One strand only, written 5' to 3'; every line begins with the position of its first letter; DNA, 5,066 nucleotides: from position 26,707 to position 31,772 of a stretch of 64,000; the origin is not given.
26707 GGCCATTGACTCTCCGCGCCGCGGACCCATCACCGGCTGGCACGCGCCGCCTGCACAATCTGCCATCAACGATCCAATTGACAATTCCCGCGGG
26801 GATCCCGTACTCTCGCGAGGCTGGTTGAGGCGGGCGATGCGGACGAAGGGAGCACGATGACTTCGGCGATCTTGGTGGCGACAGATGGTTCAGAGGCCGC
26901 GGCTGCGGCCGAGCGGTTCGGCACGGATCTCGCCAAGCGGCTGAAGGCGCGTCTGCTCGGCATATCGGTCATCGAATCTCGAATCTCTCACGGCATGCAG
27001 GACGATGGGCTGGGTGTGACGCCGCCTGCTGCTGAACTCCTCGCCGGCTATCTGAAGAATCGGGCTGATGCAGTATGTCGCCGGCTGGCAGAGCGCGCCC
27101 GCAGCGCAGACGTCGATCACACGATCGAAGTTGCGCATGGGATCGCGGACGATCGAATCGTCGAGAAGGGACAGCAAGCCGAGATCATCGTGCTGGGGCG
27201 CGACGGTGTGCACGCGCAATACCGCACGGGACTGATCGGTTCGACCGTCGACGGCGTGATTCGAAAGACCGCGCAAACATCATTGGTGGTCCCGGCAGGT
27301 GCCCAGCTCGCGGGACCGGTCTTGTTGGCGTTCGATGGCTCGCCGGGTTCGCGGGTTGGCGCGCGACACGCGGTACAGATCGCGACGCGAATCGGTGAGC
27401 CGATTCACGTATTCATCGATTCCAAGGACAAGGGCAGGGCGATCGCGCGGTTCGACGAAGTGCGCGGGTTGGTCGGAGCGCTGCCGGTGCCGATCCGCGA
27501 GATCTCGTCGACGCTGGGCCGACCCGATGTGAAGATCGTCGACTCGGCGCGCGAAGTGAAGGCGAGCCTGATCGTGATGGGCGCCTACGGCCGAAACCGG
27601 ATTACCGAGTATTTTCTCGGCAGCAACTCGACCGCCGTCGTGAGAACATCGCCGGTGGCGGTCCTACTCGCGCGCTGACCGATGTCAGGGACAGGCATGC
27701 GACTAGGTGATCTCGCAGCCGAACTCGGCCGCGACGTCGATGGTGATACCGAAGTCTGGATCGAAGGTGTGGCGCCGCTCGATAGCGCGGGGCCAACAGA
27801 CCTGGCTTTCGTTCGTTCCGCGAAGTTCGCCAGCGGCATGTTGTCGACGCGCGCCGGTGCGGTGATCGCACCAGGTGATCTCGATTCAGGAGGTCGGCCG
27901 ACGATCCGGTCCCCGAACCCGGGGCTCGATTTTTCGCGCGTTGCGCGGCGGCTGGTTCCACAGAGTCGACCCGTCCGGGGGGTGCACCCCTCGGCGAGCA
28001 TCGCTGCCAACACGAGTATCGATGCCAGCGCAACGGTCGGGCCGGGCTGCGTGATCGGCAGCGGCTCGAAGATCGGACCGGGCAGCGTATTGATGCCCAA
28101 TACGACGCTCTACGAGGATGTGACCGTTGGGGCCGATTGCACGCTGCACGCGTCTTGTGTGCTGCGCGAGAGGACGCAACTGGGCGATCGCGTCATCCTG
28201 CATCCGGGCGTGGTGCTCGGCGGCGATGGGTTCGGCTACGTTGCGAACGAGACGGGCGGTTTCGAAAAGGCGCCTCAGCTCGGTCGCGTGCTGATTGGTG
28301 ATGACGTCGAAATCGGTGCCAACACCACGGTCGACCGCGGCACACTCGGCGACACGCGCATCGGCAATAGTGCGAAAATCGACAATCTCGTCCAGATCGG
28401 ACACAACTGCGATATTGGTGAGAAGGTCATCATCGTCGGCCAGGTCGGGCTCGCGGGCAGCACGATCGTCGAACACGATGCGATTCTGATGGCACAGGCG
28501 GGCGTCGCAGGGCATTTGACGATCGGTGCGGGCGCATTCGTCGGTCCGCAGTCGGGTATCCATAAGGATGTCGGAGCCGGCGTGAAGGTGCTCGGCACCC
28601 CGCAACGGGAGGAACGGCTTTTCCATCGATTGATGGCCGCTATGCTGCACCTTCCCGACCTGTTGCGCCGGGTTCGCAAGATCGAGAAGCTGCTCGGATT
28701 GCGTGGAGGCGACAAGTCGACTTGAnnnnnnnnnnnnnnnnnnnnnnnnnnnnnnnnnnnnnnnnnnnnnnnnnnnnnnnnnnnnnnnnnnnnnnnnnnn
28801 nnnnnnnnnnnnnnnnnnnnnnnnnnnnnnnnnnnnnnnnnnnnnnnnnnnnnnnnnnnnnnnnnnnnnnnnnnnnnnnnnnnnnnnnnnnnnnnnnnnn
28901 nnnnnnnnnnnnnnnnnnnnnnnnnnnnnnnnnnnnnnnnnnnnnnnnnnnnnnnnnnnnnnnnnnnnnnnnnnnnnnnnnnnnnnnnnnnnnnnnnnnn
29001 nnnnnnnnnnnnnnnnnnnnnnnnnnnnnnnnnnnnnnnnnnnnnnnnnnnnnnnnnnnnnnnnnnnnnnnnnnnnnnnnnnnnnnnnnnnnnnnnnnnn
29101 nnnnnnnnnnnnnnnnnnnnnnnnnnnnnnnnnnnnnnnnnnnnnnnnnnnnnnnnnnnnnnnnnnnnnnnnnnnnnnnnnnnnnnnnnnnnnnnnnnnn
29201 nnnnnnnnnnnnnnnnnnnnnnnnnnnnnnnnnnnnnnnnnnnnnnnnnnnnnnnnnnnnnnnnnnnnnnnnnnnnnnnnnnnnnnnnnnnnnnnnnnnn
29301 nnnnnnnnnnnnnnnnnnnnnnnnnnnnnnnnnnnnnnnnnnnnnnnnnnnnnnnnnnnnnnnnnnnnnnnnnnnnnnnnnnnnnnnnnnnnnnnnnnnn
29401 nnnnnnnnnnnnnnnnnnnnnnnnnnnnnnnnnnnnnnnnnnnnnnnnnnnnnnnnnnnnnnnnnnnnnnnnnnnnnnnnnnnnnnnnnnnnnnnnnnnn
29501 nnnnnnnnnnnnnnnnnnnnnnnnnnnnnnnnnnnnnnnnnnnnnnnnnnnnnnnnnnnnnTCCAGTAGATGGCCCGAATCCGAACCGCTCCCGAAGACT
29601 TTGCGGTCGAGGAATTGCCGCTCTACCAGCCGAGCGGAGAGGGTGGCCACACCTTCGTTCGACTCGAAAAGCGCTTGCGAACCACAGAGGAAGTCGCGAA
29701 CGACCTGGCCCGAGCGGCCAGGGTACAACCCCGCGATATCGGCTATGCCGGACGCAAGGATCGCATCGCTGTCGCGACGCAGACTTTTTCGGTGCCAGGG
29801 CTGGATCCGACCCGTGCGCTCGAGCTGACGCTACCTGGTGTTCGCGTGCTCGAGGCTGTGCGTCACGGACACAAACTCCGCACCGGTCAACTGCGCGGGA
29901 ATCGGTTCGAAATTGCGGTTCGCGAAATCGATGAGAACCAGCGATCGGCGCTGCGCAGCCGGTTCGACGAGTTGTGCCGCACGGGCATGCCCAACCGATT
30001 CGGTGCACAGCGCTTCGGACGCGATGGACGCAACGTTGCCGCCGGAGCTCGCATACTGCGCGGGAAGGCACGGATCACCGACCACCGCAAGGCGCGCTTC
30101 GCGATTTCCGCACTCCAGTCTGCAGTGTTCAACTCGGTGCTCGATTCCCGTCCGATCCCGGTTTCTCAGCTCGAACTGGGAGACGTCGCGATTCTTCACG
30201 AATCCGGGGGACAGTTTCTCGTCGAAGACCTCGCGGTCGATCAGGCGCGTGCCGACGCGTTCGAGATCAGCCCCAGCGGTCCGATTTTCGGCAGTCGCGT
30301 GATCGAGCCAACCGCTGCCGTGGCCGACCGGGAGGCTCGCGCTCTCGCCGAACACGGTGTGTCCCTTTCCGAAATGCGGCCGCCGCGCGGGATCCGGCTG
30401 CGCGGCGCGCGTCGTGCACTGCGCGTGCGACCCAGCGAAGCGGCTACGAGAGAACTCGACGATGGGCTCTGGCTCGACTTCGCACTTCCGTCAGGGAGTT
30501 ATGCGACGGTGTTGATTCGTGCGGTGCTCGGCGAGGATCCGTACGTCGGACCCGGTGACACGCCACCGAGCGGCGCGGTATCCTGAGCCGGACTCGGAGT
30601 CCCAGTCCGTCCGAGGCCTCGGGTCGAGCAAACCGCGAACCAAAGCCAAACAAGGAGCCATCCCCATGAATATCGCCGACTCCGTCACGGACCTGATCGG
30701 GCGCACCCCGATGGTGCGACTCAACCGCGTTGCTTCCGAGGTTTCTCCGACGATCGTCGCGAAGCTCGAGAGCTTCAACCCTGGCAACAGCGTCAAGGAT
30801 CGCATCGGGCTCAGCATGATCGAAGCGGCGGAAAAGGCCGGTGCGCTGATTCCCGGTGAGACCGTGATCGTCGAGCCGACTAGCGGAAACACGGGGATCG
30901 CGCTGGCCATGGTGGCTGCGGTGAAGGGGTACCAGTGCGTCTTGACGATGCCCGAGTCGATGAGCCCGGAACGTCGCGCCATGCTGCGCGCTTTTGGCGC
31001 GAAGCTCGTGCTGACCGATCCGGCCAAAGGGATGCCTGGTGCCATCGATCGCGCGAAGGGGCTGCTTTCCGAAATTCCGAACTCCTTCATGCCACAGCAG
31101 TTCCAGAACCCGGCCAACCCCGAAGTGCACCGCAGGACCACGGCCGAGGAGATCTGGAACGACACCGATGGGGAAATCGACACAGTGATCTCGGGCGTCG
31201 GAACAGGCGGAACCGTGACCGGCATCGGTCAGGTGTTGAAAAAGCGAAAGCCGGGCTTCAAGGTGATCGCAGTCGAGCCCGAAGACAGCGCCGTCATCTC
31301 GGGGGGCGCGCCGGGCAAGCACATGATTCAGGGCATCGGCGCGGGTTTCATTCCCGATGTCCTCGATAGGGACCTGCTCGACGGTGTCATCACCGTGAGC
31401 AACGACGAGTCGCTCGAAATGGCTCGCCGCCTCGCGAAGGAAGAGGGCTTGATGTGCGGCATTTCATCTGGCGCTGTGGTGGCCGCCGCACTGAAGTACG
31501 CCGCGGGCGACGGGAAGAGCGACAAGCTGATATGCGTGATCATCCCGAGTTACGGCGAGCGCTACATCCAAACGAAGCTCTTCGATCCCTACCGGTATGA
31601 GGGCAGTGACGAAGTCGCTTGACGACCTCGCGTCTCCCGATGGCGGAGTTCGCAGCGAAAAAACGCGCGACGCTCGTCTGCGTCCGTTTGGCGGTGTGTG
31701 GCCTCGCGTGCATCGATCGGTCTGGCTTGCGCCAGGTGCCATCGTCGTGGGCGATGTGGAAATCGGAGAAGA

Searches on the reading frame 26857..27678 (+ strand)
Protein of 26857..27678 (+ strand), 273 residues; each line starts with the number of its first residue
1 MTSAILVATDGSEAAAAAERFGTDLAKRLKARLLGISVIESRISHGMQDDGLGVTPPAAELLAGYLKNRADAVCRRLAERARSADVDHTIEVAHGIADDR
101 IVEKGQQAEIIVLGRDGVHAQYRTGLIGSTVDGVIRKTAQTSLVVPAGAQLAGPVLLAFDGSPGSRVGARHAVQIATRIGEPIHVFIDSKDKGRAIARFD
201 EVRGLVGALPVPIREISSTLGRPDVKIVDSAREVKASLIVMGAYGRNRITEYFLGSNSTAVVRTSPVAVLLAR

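Call 31: search_protein_families(library=pfam, proteins=[window:26857-27678:+], max_evalue=0.00001)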
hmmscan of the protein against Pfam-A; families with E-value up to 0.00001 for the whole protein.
window:26857-27678:+ (273 aa): 1 family
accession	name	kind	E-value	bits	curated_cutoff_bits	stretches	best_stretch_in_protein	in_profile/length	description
PF00582.32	Usp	-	4e-32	112.1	24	2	154-273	4-141/141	Universal stress protein family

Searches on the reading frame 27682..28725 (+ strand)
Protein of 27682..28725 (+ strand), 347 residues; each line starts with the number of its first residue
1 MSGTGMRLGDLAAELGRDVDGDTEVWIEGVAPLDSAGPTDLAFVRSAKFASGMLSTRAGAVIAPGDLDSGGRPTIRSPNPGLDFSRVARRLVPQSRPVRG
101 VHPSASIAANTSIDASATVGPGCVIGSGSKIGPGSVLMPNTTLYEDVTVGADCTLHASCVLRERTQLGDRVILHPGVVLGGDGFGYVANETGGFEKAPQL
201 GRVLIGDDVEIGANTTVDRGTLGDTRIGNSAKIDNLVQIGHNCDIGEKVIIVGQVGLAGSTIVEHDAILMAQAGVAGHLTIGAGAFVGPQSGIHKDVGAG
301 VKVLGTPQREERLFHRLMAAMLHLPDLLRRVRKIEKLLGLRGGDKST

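Call 32: search_protein_families(library=pfam, proteins=[window:27682-28725:+], max_evalue=0.00001)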
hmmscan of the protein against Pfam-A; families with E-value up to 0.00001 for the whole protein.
window:27682-28725:+ (347 aa): 5 families
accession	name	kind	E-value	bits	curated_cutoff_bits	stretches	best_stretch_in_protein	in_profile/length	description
PF00132.30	Hexapep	-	1.4e-31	107.3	27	4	105-137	2-34/36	Bacterial transferase hexapeptide (six repeats)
PF25084.1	LbH_EIF2B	-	1.1e-16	61.2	54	1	102-180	19-94/105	EIF2B subunit epsilon LbH domain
PF04613.19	LpxD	-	1.2e-14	54.4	30.8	1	27-89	4-69/70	UDP-3-O-[3-hydroxymyristoyl] glucosamine N-acyltransferase, LpxD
PF25087.1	GMPPB_C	-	1.2e-07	31.8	39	0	101-182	7-80/110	GMPPB C-terminal domain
PF14602.12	Hexapep_2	-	9.5e-06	25.7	27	0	203-221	2-18/34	Hexapeptide repeat of succinyl-transferase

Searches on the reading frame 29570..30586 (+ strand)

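Call 32: search_protein_families(library=pfam, proteins=[window:29570-30586:+], max_evalue=0.00001)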
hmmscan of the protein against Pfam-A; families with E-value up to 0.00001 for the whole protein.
window:29570-30586:+ (338 aa): 1 family
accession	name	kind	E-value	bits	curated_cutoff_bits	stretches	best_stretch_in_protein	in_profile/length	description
PF01142.23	TruD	-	5.3e-71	240.1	27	2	3-166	17-188/412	tRNA pseudouridine synthase D (TruD)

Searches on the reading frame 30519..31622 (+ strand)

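Call 31: search_protein_families(library=pfam, proteins=[window:30519-31622:+], max_evalue=0.00001)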
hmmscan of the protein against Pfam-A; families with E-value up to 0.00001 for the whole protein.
window:30519-31622:+ (367 aa): 1 family
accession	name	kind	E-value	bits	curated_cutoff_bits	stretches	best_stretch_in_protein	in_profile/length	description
PF00291.31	PALP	-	6.4e-77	259.2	35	1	56-343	1-294/295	Pyridoxal-phosphate dependent enzyme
